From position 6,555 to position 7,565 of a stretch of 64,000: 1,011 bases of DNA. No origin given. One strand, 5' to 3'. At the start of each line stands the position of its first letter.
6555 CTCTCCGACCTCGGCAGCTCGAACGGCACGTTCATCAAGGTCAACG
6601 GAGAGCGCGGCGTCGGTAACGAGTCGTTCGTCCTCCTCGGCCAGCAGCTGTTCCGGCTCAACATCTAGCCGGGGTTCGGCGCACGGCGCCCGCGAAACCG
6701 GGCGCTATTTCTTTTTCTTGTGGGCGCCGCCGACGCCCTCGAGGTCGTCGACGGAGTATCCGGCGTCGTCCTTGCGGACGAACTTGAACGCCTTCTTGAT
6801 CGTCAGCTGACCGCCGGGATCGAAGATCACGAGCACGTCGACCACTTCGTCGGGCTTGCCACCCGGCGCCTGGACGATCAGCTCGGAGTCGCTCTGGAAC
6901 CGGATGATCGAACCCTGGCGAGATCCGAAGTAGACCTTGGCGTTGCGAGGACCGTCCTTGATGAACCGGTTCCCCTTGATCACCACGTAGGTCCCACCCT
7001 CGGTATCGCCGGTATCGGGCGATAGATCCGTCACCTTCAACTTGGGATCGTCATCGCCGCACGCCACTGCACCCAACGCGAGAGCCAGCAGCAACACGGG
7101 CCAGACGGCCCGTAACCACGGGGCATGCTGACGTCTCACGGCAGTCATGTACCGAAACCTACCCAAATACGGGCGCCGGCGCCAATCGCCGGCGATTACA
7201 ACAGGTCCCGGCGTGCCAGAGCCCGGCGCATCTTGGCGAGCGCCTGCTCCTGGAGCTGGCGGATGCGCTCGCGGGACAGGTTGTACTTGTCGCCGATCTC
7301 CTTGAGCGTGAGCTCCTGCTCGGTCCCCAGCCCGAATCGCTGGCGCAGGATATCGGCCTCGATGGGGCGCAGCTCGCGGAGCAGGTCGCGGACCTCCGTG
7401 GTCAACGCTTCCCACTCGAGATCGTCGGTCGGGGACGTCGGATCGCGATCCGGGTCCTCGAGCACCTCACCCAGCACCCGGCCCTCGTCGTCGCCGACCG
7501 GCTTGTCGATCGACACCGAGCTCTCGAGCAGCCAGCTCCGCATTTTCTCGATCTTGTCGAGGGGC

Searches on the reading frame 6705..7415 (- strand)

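Call 3: search_protein_families(library=pfam, proteins=[window:6705-7415:-], max_evalue=0.01)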
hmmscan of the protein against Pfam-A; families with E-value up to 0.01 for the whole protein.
window:6705-7415:- (236 aa): 1 family
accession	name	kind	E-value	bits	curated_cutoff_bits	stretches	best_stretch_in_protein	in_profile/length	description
PF01833.30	TIG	-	1.3e-11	44.7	20.9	1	127-200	2-72/84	IPT/TIG domain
